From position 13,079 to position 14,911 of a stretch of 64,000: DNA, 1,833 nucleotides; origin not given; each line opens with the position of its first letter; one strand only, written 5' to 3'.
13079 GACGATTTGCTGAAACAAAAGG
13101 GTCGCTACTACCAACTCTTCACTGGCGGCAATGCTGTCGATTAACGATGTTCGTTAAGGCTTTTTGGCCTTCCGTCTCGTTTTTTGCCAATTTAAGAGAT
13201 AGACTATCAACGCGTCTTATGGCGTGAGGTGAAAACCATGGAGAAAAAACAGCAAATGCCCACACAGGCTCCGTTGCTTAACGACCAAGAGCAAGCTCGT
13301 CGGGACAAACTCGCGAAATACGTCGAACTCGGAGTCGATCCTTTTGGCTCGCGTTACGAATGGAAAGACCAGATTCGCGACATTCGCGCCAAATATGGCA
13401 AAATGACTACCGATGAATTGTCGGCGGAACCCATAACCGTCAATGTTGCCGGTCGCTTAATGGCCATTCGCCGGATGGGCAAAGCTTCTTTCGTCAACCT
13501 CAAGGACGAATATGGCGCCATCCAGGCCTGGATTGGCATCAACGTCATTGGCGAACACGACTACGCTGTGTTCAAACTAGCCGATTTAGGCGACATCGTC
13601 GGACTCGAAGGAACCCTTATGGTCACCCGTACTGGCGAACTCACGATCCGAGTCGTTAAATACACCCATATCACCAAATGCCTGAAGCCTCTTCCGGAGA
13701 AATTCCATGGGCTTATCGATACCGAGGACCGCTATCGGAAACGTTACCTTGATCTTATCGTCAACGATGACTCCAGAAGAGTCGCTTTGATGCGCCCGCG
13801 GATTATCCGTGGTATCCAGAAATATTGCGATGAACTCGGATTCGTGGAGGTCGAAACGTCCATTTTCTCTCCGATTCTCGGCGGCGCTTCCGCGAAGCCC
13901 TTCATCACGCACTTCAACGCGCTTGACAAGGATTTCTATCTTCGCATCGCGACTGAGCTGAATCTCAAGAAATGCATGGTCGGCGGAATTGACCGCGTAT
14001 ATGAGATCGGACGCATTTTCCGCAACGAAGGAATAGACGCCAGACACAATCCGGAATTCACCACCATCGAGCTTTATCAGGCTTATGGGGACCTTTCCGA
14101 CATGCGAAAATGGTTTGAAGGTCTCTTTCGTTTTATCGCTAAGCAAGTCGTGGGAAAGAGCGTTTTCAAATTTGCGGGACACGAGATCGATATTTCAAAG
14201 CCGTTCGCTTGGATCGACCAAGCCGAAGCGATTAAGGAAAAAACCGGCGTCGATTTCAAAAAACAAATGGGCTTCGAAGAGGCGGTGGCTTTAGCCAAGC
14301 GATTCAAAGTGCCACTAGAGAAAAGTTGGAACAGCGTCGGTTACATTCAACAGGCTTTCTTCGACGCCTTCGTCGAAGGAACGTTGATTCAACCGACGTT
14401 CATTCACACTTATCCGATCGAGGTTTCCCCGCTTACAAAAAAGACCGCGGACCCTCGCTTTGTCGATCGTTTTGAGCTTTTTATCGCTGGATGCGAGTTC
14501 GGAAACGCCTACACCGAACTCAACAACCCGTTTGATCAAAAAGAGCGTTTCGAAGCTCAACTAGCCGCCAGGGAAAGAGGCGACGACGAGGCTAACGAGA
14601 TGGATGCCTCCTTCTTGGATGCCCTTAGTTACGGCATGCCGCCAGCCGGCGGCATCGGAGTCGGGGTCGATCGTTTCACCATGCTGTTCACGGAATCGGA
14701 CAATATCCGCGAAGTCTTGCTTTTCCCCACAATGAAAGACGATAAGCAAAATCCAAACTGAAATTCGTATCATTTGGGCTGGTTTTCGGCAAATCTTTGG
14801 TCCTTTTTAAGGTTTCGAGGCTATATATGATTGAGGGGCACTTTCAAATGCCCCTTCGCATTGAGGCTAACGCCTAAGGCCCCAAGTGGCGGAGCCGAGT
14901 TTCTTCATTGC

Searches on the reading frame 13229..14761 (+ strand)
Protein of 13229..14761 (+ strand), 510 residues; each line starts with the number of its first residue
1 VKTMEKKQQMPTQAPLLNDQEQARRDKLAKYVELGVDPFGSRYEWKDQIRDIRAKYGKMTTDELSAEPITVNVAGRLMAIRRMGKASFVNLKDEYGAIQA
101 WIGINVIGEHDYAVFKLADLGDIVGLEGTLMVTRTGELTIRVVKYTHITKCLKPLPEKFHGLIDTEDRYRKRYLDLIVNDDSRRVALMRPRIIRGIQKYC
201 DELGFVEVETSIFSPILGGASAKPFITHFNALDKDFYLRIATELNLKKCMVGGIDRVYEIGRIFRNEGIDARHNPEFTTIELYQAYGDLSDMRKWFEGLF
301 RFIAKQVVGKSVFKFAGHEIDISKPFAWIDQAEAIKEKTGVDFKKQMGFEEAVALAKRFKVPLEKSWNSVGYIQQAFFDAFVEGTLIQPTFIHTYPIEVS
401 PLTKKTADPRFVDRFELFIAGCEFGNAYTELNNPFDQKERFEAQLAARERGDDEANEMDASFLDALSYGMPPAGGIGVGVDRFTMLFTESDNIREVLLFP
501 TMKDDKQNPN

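Call 54: search_protein_families(library=ncbifam, max_evalue=1e-10, proteins=[window:13229-14761:+])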
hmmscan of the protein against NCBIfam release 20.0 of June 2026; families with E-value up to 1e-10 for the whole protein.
window:13229-14761:+ (510 aa): 14 families
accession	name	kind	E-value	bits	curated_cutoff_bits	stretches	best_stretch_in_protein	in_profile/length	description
NF001756.1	PRK00484.1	subfamily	2.1e-192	640.1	468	1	18-504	1-487/488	lysine--tRNA ligase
TIGR00499.1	lysS_bact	equivalog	4.8e-179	596.1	427.6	1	17-506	2-496/496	lysine--tRNA ligase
NF009101.0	PRK12445.1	subfamily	3.3e-145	484.5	1026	1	7-506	5-505/505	lysine--tRNA ligase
NF002821.0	PRK02983.1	equivalog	3.8e-144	482.1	742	1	8-504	610-1100/1102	bifunctional lysylphosphatidylglycerol synthetase/lysine--tRNA ligase LysX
TIGR00462.1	genX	equivalog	3.7e-55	187.5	286.9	1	189-499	4-304/304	EF-P lysine aminoacylase EpmA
NF006828.0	PRK09350.1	equivalog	5.8e-46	157.2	264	1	187-501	17-322/325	elongation factor P--(R)-beta-lysine ligase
TIGR00458.1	aspS_nondisc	equivalog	1.9e-36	125.9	368.4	1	70-501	14-421/428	aspartate--tRNA(Asn) ligase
NF001750.0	PRK00476.1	equivalog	3.1e-36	124.8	443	2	69-313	19-271/590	aspartate--tRNA ligase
NF003483.0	PRK05159.1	equivalog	6.1e-36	124.2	353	1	69-500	18-430/438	aspartate--tRNA(Asn) ligase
TIGR00459.1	aspS_bact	equivalog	8.5e-36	123.4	373.85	2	70-335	18-278/586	aspartate--tRNA ligase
NF009460.0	PRK12820.1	equivalog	2.9e-23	81.9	1379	1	167-342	155-317/723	bifunctional aspartyl-tRNA synthetase/aspartyl/glutamyl-tRNA amidotransferase subunit C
NF003037.0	PRK03932.1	equivalog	3.9e-23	82.1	414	1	70-504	18-447/451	asparagine--tRNA ligase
TIGR00457.1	asnS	equivalog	5.4e-22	78.2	342.6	1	70-503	18-450/455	asparagine--tRNA ligase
NF005052.0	PRK06462.1-1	equivalog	6.1e-12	45.3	368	1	171-502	34-346/353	asparagine synthetase A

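Call 98: list_cluster_members(proteins=[window:13229-14761:+, window:5688-7859:+, window:26249-27721:+])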
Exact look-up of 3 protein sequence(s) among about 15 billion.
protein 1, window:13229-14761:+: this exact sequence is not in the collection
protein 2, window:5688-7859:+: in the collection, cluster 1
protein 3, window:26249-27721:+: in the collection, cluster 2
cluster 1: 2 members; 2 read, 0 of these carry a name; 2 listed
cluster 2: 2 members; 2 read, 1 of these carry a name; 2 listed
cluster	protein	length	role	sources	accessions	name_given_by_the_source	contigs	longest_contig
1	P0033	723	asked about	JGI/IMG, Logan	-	-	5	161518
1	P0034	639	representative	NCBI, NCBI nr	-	-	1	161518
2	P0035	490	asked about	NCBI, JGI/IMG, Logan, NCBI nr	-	-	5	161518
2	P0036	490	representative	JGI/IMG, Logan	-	replicative DNA helicase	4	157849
